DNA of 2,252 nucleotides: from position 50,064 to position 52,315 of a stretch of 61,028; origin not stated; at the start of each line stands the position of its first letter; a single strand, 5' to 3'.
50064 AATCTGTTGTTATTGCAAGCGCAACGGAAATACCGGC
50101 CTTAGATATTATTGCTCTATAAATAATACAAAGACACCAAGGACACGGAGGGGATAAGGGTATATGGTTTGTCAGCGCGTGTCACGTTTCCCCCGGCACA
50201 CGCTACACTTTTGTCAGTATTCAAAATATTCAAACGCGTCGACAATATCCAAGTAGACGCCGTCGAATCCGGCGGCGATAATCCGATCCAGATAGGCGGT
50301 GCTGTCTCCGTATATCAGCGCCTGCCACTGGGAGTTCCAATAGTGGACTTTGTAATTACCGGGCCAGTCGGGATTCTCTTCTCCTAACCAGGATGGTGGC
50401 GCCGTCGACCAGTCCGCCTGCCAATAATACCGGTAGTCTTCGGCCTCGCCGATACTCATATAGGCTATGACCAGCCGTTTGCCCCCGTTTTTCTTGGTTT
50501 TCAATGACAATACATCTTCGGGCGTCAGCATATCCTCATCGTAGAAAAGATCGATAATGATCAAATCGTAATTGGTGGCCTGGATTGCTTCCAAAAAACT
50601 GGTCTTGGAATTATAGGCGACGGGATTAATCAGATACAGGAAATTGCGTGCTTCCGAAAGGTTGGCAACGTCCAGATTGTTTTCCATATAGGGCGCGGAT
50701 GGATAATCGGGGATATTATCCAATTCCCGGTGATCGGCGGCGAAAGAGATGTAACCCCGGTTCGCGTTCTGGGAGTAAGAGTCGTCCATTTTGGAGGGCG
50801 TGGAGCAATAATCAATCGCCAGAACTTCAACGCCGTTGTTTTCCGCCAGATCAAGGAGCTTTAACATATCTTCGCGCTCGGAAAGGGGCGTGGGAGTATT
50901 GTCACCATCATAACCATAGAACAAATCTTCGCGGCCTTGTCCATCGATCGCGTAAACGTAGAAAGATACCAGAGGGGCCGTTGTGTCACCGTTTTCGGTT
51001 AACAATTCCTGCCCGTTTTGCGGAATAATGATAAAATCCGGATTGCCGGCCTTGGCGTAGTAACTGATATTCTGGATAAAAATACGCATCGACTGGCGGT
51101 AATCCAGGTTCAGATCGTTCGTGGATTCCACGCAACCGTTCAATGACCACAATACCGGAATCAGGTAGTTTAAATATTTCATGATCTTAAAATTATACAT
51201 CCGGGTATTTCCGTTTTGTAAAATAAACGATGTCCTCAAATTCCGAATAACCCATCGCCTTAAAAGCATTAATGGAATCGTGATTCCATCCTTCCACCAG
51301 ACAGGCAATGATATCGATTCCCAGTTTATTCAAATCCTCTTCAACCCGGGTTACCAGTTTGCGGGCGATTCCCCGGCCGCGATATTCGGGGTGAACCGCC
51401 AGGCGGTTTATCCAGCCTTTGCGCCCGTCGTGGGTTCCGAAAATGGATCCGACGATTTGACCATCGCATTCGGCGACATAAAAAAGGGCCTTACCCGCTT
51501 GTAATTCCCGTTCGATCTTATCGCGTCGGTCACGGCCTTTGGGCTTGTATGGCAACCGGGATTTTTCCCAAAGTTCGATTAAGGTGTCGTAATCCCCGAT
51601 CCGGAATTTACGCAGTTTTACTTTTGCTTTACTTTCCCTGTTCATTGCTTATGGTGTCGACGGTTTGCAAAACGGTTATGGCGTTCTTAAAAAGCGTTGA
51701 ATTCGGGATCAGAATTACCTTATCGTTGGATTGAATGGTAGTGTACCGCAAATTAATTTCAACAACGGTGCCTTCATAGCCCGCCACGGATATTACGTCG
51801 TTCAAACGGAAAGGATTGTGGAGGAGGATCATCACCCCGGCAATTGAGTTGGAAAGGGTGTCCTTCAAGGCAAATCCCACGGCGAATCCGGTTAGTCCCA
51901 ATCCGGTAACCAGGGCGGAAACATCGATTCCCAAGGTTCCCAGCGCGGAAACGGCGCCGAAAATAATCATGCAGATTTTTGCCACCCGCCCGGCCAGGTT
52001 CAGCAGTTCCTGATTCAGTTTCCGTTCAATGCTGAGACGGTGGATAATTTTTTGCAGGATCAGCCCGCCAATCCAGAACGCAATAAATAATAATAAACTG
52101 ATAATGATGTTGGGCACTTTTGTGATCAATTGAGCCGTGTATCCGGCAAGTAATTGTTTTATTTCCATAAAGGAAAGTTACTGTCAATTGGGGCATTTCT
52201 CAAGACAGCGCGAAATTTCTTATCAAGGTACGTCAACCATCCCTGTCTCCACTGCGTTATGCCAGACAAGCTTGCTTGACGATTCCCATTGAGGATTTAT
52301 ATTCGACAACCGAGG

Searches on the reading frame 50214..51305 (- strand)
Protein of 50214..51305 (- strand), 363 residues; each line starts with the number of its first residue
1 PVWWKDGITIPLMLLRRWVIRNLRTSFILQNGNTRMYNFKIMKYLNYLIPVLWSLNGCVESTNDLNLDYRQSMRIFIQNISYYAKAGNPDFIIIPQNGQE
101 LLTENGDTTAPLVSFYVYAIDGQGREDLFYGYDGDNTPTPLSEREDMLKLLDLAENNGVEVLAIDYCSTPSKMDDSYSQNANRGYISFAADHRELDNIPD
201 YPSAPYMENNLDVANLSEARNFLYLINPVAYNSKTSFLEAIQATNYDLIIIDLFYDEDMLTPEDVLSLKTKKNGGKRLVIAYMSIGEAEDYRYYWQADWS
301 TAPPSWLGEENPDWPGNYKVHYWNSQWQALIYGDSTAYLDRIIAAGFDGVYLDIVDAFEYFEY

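Call 45: search_protein_families(library=pfam, proteins=[window:50214-51305:-], max_evalue=0.00001)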
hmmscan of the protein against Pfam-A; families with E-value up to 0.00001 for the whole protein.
window:50214-51305:- (363 aa): 1 family
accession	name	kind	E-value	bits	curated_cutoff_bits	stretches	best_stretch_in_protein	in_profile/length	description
PF03537.19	Glyco_hydro_114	-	8.9e-17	61.5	27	1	244-359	18-119/231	Glycoside-hydrolase family GH114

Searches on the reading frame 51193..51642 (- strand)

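Call 45: search_protein_families(library=pfam, proteins=[window:51193-51642:-], max_evalue=0.00001)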
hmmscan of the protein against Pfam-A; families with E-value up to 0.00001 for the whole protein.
window:51193-51642:- (149 aa): 7 families
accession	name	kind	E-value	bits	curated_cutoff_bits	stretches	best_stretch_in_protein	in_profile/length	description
PF00583.31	Acetyltransf_1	-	4e-19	69.5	20.7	1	26-132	9-116/116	Acetyltransferase (GNAT) family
PF13508.13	Acetyltransf_7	-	3.9e-15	56.4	27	1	52-133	3-83/84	Acetyltransferase (GNAT) domain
PF13673.13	Acetyltransf_10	-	1.2e-13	51.6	23.6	1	40-137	19-112/128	Acetyltransferase (GNAT) domain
PF13527.13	Acetyltransf_9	-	2.4e-08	34.5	25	1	10-111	2-108/127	Acetyltransferase (GNAT) domain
PF08445.16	FR47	-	3.9e-08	33.6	22.1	1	75-136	21-81/86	FR47-like protein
PF13480.13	Acetyltransf_6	-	1.1e-06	29.2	22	1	29-111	48-131/143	Acetyltransferase (GNAT) domain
PF13302.13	Acetyltransf_3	-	1.6e-06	29.3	25.4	1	8-132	2-137/138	Acetyltransferase (GNAT) domain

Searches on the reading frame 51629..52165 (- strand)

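Call 45: search_protein_families(library=pfam, proteins=[window:51629-52165:-], max_evalue=0.00001)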
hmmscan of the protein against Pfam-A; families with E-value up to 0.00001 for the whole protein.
window:51629-52165:- (178 aa): 2 families
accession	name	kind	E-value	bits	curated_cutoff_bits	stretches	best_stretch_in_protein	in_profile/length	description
PF00924.24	MS_channel_2nd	-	8e-17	61.6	20.2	1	102-164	1-64/68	Mechanosensitive ion channel, beta-domain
PF21088.3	MS_channel_1st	-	2.7e-09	37.3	23.1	1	64-101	5-42/42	Mechanosensitive ion channel, transmembrane helices 2/3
